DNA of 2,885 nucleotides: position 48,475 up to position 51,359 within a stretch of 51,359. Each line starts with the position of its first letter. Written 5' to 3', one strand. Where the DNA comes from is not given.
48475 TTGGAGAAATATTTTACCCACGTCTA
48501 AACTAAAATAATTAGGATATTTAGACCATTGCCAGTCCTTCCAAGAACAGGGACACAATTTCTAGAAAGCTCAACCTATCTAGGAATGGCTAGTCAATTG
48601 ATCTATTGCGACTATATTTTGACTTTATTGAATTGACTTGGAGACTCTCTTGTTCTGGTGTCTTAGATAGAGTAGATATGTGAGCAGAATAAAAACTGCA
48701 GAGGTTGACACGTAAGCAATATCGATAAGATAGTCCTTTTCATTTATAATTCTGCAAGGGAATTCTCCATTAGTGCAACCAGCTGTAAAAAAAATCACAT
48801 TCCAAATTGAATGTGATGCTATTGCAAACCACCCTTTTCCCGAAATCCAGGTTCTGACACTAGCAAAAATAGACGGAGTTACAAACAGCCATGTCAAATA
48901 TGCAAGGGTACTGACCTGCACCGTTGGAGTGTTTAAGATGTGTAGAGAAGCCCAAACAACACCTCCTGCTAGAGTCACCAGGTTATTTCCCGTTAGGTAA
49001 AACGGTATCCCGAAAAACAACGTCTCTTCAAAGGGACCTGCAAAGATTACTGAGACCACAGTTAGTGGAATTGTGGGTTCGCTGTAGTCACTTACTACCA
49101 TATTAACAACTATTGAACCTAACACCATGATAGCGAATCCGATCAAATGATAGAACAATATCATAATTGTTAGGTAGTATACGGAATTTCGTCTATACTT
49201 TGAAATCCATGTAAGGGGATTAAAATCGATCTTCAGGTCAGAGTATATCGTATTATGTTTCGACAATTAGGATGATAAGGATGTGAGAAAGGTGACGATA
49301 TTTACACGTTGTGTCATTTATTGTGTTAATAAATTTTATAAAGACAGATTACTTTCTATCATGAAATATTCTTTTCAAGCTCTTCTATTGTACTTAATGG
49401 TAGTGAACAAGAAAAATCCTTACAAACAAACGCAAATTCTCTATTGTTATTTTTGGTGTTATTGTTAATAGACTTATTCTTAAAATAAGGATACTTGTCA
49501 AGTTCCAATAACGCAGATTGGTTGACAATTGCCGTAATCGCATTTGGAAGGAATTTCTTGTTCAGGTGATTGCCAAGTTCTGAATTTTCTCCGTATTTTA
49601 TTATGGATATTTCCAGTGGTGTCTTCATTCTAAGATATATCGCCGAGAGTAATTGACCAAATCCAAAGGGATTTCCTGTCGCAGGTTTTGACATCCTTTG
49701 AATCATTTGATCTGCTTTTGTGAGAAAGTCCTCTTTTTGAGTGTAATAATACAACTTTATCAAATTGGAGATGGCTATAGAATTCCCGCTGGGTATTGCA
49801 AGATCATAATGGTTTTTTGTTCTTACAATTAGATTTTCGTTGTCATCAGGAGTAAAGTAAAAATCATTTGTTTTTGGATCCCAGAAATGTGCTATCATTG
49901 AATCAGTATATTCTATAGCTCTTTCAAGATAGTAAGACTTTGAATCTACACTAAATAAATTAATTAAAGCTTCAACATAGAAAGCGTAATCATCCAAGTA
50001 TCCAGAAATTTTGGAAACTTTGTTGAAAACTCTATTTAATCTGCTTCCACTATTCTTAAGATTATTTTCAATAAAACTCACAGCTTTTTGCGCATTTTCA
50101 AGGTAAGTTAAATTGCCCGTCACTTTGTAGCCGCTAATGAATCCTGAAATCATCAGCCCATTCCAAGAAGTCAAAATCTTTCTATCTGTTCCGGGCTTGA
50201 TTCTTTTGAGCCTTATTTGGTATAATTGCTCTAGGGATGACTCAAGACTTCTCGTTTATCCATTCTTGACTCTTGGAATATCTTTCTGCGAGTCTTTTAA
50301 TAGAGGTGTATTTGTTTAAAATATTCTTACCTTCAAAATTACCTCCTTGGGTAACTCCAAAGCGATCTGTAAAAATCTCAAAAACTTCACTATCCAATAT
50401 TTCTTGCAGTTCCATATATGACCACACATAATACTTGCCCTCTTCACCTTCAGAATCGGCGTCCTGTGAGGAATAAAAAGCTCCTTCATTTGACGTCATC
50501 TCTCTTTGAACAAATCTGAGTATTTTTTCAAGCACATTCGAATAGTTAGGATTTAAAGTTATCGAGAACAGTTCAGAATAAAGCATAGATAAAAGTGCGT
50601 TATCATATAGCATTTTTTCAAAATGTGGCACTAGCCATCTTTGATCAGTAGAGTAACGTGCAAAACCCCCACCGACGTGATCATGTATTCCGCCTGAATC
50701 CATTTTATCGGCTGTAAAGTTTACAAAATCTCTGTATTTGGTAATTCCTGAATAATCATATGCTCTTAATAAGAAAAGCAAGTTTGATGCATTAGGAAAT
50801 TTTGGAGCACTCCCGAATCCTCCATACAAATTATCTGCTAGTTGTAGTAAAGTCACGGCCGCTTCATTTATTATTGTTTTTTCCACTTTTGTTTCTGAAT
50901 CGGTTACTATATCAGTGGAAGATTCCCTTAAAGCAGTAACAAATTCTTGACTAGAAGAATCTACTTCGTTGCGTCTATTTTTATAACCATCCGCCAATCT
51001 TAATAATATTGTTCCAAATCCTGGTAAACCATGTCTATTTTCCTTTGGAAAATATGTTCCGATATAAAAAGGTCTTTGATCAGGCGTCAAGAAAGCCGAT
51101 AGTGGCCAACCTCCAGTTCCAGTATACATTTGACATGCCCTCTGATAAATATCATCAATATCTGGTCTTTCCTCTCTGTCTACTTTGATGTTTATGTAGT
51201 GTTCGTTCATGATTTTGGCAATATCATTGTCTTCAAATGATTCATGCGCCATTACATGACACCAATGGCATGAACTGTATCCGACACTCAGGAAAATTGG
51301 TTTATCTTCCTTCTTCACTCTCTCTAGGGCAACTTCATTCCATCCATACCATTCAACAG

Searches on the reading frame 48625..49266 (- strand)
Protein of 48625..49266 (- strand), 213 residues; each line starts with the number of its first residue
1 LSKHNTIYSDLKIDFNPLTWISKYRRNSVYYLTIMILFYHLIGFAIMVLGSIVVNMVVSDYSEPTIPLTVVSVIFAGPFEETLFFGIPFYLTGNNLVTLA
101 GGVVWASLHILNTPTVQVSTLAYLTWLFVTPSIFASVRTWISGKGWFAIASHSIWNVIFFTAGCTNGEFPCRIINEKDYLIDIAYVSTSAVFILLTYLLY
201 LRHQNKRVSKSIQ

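Call 39: search_protein_families(library=pfam, proteins=[window:48625-49266:-], max_evalue=0.001)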
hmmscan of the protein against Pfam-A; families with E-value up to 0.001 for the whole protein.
window:48625-49266:- (213 aa): 1 family
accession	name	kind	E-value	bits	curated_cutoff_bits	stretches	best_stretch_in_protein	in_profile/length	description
PF02517.21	Rce1-like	-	4.1e-06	27.4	22.4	1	65-158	4-93/93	Type II CAAX prenyl endopeptidase Rce1-like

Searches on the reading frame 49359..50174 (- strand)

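Call 39: search_protein_families(library=pfam, proteins=[window:49359-50174:-], max_evalue=0.001)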
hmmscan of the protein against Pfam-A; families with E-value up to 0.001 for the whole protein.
window:49359-50174:- (271 aa): 2 families
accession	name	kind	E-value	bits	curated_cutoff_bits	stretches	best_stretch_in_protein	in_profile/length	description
PF06662.19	C5-epim_C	-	1.1e-06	28.7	23.3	0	6-65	32-90/188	D-glucuronyl C5-epimerase C-terminus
PF03663.20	Glyco_hydro_76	-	0.00062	19.8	25.9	0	6-159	39-184/366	Glycosyl hydrolase family 76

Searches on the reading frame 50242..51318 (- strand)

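Call 39: search_protein_families(library=pfam, proteins=[window:50242-51318:-], max_evalue=0.001)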
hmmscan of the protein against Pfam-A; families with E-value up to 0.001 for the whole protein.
window:50242-51318:- (358 aa): 3 families
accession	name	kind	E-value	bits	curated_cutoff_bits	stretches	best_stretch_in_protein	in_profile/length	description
PF03190.21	Thioredox_DsbH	-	2.9e-58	196.9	27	1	2-130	34-162/163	Protein of unknown function, DUF255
PF13899.12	Thioredoxin_7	-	2.3e-05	24.9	27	1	1-79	13-83/83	Thioredoxin-like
PF13098.12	Thioredoxin_2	-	0.00079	20.2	27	0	2-80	2-85/104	Thioredoxin-like domain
